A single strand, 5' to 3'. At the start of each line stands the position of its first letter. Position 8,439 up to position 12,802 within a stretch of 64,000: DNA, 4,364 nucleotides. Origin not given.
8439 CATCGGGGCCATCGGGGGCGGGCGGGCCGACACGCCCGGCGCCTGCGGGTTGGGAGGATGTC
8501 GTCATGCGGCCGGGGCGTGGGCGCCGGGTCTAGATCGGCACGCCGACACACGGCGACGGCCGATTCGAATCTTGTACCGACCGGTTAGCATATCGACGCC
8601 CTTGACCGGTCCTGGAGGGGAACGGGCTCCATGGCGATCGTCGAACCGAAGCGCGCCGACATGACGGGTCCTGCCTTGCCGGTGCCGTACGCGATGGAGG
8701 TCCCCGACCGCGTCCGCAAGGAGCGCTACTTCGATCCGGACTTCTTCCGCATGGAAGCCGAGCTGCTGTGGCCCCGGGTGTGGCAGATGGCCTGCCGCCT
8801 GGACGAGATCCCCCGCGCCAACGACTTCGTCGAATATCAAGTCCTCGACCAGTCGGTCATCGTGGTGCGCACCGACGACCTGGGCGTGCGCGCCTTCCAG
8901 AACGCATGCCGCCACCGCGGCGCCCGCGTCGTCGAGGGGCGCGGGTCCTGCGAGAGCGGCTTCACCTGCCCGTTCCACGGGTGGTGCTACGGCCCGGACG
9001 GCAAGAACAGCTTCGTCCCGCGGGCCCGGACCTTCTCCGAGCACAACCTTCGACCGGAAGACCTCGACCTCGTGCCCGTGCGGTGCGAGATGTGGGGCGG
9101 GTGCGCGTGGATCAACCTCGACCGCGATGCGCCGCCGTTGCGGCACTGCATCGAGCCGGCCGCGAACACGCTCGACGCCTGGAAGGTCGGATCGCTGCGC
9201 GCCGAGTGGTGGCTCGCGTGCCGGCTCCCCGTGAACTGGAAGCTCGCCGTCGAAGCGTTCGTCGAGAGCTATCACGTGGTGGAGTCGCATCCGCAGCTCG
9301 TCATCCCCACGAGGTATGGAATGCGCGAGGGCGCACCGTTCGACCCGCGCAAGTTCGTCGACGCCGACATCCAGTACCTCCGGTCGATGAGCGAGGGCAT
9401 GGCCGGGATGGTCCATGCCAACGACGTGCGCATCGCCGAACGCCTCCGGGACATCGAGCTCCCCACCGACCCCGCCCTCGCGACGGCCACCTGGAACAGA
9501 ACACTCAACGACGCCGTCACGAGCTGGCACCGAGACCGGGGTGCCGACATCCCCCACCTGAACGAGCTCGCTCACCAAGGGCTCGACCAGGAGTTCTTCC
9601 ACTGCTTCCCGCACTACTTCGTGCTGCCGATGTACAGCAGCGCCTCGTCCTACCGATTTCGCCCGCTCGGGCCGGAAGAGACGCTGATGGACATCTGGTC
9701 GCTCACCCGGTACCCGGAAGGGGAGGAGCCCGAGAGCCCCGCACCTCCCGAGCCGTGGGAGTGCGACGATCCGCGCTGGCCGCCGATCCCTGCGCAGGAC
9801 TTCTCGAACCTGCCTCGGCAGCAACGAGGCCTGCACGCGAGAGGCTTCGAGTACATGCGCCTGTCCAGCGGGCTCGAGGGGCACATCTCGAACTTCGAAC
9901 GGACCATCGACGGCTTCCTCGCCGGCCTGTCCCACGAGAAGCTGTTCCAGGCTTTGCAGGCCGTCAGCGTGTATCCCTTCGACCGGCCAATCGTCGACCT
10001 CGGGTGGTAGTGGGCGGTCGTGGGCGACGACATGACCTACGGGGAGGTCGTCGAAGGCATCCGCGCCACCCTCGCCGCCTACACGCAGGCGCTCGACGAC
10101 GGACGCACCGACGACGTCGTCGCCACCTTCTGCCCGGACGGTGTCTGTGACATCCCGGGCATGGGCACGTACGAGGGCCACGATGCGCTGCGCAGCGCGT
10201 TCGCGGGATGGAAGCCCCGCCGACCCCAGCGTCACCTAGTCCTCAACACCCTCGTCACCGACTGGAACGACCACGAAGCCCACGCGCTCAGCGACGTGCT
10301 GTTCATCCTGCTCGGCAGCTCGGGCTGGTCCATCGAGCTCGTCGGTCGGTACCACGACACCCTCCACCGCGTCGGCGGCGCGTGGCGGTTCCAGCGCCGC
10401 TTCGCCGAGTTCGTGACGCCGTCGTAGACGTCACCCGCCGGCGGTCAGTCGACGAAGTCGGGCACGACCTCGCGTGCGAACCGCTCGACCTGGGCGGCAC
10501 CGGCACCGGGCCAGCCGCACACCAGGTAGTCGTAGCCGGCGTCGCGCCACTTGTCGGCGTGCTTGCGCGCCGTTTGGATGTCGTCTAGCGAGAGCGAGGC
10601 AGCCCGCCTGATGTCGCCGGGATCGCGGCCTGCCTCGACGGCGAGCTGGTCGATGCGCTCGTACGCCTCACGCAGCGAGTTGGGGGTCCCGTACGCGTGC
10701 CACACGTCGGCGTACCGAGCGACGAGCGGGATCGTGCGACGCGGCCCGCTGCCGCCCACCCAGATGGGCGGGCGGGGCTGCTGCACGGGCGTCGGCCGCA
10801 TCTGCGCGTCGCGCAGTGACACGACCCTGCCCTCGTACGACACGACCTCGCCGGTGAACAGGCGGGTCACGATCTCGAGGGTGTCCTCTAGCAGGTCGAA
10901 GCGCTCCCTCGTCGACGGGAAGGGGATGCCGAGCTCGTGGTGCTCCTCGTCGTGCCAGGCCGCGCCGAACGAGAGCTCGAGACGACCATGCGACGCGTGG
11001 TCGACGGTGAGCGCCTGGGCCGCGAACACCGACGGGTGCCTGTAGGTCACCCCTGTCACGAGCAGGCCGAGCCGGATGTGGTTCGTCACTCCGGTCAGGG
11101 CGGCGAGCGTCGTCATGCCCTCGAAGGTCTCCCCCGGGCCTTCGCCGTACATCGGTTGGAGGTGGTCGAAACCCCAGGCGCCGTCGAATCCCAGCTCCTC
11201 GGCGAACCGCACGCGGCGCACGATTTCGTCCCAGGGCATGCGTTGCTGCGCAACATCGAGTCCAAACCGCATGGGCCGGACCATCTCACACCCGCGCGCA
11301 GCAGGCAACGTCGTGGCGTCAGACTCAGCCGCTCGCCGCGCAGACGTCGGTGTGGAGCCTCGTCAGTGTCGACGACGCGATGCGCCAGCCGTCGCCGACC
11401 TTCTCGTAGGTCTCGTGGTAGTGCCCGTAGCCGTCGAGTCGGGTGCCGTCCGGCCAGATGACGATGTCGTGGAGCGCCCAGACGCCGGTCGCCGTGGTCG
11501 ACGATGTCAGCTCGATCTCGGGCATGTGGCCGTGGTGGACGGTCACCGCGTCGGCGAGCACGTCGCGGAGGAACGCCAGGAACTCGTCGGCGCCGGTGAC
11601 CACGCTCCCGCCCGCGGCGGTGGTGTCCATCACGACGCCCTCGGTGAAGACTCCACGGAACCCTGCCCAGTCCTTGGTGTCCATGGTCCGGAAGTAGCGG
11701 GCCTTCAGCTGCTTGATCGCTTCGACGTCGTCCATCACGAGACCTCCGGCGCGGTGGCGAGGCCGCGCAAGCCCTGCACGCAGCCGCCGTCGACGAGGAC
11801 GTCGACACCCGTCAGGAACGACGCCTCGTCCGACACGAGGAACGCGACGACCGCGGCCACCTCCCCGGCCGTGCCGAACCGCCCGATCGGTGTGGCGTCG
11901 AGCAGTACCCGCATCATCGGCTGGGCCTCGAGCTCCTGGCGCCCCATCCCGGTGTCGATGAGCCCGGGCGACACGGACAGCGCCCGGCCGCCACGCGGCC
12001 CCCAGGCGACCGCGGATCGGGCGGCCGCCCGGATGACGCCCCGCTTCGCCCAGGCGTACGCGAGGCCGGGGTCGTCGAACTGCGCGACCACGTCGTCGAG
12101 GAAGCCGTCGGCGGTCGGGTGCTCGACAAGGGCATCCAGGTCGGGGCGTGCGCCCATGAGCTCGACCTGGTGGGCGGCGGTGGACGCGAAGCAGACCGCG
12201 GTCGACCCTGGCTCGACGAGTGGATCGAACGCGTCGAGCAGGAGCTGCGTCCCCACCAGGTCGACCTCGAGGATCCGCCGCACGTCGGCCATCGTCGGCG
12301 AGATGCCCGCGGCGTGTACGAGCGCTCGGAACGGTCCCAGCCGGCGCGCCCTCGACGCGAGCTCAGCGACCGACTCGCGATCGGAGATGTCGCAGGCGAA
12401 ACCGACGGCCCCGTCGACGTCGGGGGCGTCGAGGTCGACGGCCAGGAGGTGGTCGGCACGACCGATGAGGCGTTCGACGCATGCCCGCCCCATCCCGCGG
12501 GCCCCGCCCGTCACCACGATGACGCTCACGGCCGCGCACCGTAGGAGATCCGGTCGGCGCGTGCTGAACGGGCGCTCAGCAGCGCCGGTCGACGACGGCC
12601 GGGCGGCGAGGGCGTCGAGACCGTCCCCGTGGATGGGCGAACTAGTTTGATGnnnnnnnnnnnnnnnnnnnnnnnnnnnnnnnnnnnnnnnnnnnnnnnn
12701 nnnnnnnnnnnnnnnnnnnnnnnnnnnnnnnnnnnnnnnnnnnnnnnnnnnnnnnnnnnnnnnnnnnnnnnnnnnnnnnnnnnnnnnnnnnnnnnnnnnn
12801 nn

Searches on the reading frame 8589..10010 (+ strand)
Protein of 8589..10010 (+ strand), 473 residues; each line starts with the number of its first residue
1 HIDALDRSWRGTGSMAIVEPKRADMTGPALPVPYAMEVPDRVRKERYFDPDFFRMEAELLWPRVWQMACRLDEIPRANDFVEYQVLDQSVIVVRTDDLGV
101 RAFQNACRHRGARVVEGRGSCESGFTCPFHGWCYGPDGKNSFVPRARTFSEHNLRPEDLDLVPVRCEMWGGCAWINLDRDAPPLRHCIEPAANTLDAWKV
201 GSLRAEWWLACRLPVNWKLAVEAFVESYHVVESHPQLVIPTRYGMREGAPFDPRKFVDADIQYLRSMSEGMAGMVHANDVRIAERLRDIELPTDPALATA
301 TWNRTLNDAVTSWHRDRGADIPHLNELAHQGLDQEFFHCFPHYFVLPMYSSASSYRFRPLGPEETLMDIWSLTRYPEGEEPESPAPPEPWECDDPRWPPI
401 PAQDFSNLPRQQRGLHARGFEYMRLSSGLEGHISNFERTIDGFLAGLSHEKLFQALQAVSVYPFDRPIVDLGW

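Call 74: search_protein_families(library=pfam, proteins=[window:8589-10010:+], max_evalue=0.00001)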
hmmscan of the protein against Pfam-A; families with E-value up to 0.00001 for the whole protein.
window:8589-10010:+ (473 aa): 2 families
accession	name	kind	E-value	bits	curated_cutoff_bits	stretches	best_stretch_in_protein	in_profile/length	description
PF00848.25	Ring_hydroxyl_A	-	1.3e-19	71.4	24.9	1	209-444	10-206/208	Ring hydroxylating alpha subunit (catalytic domain)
PF00355.32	Rieske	-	7.7e-19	67.8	20.3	1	65-147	2-82/88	Rieske [2Fe-2S] domain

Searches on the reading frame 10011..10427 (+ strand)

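Call 74: search_protein_families(library=pfam, proteins=[window:10011-10427:+], max_evalue=0.00001)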
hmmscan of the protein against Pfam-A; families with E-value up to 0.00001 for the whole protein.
window:10011-10427:+ (138 aa): 2 families
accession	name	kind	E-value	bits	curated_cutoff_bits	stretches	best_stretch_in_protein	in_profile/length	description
PF13577.12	SnoaL_4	-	3.9e-20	72.6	24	1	15-130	7-125/126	SnoaL-like domain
PF12680.13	SnoaL_2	-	9.9e-07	29.7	27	1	22-87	2-66/102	SnoaL-like domain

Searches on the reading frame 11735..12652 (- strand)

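Call 74: search_protein_families(library=pfam, proteins=[window:11735-12652:-], max_evalue=0.00001)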
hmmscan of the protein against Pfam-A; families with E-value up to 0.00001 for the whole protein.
window:11735-12652:- (305 aa): 3 families
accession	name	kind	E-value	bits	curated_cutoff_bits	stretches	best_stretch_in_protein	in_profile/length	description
PF13561.12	adh_short_C2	-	2.6e-31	109.4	27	2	198-290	142-234/236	Enoyl-(Acyl carrier protein) reductase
PF00106.31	adh_short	-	1.2e-12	48.2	26.6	1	44-146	2-124/195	short chain dehydrogenase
PF08659.16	KR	-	7.4e-06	26.4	22.6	0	47-160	5-139/180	KR domain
